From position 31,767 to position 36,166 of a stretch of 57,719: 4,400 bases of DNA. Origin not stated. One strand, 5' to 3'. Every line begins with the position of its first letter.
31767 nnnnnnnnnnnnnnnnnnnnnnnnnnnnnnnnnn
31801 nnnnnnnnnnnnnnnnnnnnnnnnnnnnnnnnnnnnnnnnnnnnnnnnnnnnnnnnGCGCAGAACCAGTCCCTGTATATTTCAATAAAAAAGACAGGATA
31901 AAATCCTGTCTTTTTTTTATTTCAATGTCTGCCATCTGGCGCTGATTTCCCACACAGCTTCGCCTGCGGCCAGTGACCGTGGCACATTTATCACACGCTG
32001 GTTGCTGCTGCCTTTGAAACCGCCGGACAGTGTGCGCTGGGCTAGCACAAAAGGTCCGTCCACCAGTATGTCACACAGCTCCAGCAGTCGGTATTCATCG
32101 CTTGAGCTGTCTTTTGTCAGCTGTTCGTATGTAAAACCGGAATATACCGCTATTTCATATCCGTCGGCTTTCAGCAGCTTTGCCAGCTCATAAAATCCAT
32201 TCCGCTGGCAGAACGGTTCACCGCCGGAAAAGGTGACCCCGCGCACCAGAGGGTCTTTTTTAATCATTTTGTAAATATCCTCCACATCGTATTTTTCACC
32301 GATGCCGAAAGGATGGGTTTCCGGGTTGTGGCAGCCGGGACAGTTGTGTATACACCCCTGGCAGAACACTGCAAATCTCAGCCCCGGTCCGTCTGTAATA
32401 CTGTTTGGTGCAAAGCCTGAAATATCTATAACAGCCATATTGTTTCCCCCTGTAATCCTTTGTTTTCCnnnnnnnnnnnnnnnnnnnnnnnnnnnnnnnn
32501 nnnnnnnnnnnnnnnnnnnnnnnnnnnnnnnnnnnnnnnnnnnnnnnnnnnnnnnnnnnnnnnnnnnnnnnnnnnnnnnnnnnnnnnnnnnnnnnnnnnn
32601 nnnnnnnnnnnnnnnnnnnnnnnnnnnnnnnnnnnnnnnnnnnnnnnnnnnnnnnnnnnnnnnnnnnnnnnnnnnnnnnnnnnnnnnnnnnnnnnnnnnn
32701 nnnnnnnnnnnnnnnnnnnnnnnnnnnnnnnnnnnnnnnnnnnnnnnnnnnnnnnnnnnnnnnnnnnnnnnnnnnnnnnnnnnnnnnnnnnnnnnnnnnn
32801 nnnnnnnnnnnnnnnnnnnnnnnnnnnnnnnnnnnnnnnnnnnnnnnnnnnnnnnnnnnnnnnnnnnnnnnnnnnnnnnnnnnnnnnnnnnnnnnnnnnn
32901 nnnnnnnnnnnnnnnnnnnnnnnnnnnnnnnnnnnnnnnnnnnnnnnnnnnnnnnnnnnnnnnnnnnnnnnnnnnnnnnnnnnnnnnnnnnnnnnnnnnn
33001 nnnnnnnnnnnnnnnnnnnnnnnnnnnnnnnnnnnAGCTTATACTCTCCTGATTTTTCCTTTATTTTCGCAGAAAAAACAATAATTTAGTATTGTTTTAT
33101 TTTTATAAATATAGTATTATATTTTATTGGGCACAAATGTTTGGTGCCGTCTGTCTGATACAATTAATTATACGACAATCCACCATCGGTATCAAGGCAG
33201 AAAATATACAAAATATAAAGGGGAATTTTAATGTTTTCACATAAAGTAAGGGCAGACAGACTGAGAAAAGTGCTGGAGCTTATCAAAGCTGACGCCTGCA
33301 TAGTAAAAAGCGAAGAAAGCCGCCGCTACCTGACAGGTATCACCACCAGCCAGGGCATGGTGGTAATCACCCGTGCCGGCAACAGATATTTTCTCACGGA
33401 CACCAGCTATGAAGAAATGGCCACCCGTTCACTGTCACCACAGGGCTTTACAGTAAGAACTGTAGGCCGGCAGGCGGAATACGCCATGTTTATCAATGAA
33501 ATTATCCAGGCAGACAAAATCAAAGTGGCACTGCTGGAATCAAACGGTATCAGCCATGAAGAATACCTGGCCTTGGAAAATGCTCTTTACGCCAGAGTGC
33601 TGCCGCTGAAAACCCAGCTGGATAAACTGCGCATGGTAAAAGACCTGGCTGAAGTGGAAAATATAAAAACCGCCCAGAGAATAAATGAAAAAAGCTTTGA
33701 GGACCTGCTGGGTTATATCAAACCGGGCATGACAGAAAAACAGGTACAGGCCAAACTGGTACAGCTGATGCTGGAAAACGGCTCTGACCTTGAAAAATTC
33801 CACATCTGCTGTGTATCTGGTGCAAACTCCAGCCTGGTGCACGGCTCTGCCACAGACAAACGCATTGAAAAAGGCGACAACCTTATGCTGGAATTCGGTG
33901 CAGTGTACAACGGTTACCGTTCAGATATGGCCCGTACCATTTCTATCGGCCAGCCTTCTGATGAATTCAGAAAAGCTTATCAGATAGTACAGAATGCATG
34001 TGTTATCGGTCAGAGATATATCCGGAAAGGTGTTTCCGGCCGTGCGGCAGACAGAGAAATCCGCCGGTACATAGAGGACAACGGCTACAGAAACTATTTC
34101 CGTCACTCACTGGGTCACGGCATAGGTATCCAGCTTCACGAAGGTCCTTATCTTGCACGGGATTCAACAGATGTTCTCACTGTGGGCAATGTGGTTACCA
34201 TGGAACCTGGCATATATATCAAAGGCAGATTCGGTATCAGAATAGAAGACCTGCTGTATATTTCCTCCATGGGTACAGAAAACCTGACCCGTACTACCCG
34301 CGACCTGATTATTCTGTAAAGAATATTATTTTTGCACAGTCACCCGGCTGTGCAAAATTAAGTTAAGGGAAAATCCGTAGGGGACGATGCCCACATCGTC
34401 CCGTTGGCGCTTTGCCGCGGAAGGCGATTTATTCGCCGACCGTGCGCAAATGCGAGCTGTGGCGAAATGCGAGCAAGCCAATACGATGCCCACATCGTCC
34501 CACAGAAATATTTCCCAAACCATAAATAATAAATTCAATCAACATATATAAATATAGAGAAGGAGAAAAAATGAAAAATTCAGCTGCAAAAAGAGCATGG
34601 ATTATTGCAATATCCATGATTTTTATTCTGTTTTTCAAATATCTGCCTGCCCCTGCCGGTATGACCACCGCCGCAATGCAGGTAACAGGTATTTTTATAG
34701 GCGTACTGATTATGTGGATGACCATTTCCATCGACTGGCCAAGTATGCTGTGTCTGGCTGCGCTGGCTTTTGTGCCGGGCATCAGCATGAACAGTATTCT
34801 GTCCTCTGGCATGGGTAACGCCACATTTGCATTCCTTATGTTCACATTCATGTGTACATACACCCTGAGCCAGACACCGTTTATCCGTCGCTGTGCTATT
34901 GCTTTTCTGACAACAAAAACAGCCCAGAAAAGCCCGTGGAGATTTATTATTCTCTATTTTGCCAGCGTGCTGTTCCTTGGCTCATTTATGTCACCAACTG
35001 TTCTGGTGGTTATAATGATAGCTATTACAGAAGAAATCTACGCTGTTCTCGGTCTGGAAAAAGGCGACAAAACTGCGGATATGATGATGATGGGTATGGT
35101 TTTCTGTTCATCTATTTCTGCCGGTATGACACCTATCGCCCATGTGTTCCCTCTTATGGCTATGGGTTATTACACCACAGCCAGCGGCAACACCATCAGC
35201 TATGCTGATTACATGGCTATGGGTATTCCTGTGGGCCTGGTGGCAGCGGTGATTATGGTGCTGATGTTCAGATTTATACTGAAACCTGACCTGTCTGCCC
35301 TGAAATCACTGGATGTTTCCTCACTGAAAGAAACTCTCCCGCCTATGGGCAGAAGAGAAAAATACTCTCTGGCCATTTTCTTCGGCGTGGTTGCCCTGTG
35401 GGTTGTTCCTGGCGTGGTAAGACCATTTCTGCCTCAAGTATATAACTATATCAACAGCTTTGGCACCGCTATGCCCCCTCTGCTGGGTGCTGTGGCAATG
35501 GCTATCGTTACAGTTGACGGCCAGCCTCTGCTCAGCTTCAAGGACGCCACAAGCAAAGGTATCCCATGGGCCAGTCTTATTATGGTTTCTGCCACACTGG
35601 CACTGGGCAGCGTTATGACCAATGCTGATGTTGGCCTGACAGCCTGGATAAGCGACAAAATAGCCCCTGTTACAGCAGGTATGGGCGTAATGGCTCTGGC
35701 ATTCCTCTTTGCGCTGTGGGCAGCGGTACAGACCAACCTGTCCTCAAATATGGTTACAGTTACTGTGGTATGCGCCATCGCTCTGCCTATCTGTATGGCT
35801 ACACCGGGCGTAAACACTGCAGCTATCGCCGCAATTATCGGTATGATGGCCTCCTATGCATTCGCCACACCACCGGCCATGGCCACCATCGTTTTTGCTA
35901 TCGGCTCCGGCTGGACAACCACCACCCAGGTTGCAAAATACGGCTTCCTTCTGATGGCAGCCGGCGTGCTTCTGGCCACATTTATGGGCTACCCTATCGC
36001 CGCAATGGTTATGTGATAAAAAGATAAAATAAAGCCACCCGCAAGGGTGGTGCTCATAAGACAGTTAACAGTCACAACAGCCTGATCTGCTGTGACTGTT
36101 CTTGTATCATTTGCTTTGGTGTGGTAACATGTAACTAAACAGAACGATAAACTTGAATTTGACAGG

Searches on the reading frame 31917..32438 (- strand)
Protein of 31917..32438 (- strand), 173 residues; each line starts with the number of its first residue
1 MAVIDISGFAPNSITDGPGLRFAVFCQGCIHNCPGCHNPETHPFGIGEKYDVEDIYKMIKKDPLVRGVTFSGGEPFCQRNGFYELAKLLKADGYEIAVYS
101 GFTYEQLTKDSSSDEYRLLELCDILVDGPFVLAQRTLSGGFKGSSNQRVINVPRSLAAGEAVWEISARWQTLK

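Call 7: search_protein_families(library=pfam, proteins=[window:31917-32438:-])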
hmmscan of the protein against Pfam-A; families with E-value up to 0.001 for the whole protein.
window:31917-32438:- (173 aa): 2 families
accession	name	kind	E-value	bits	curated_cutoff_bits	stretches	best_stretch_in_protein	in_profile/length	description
PF13353.11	Fer4_12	-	3.3e-35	121.8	22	1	16-150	2-137/137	4Fe-4S single cluster domain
PF04055.27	Radical_SAM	-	4.3e-11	43.7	29.5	1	25-101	3-77/166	Radical SAM superfamily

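Call 72: search_protein_families(library=ncbifam, proteins=[window:31917-32438:-], max_evalue=0.00001)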
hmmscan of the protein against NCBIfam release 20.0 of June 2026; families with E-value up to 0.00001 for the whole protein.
window:31917-32438:- (173 aa): 16 families
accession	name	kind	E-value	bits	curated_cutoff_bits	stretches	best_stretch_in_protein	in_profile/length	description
TIGR02491.1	NrdG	equivalog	7.2e-39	133.2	126.1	1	7-152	3-153/154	anaerobic ribonucleoside-triphosphate reductase activating protein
NF008335.0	PRK11121.1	equivalog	2.6e-20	72.8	199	1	10-150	7-151/154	anaerobic ribonucleoside-triphosphate reductase-activating protein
TIGR02494.1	PFLE_PFLC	subfamily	3.3e-17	62.7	174.35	2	13-42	8-37/293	glycyl-radical enzyme activating protein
TIGR02493.1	PFLA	equivalog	4.1e-17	62.3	231.75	1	12-123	8-120/235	pyruvate formate-lyase-activating protein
TIGR04041.1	activase_YjjW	hypoth_equivalog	6.7e-16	58.5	250.2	1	11-42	9-40/276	YjjW family glycine radical enzyme activase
NF043069.1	T4HPD_activ_SAM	equivalog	1.5e-15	57.4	425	2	12-42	10-40/299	trans-4-hydroxy-L-proline dehydratase activase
TIGR02495.1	NrdG2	equivalog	8.2e-15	54.6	131.15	1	6-104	2-101/193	anaerobic ribonucleoside-triphosphate reductase activating protein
TIGR02826.1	RNR_activ_nrdG3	equivalog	8.8e-15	54.8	151.7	1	22-152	18-138/148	anaerobic ribonucleoside-triphosphate reductase activating protein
NF008356.0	PRK11145.1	equivalog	8.8e-12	44.8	375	1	10-98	11-104/246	pyruvate formate lyase 1-activating protein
NF033719.1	ind_deCO2_activ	equivalog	2.1e-11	43.7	425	1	3-41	3-38/302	indoleacetate decarboxylase activase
NF033717.2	HPDL_rSAM_activ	equivalog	2.1e-10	40.3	420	0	4-41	7-41/311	4-hydroxyphenylacetate decarboxylase activase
TIGR04003.1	rSAM_BssD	equivalog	2.6e-10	39.9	496.45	1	13-42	10-39/314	[benzylsuccinate synthase]-activating enzyme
NF048010.1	SfplDhtActHpsHDes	equivalog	4e-09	35.7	430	0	13-44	15-46/298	(2S)-3-sulfopropanediol dehydratase activating enzyme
NF048008.1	SfplDhtActHpfHKleb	equivalog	1.3e-08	34.5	500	0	13-42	9-38/308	(2S)-3-sulfopropanediol dehydratase activating enzyme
NF007483.0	PRK10076.1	equivalog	1.2e-07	31.3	326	0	12-41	30-59/292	[formate-C-acetyltransferase]-activating enzyme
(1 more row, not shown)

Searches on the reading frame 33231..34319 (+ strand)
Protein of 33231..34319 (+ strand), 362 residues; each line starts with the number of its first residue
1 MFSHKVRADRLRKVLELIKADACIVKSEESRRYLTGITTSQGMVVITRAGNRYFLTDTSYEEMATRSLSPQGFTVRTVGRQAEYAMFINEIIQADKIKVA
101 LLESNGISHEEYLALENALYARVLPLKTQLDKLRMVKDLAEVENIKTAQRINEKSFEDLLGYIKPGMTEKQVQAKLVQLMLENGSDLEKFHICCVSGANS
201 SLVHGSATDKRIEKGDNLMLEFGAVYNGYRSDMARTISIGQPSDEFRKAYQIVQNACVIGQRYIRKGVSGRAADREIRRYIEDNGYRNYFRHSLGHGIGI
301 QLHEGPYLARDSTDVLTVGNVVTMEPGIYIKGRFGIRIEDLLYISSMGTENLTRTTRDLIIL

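Call 7: search_protein_families(library=pfam, proteins=[window:33231-34319:+])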
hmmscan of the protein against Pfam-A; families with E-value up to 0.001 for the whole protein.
window:33231-34319:+ (362 aa): 2 families
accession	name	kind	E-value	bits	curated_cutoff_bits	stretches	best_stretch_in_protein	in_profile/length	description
PF00557.29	Peptidase_M24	-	1.3e-59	201.9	23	1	143-345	1-207/208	Metallopeptidase family M24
PF01321.24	Creatinase_N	-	1e-15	58.8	22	1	7-136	1-128/128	Creatinase/Prolidase N-terminal domain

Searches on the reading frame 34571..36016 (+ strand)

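Call 66: search_protein_families(library=pfam, proteins=[window:34571-36016:+], max_evalue=0.00001)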
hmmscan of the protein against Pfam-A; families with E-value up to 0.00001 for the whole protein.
window:34571-36016:+ (481 aa): 2 families
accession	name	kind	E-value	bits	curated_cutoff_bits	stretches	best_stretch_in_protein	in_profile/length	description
PF00939.25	Na_sulph_symp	-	3.8e-23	82.7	27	1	7-473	2-462/472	Sodium:sulfate symporter transmembrane region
PF03600.22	CitMHS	-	4.8e-22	79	31.9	1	45-423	2-335/336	Citrate transporter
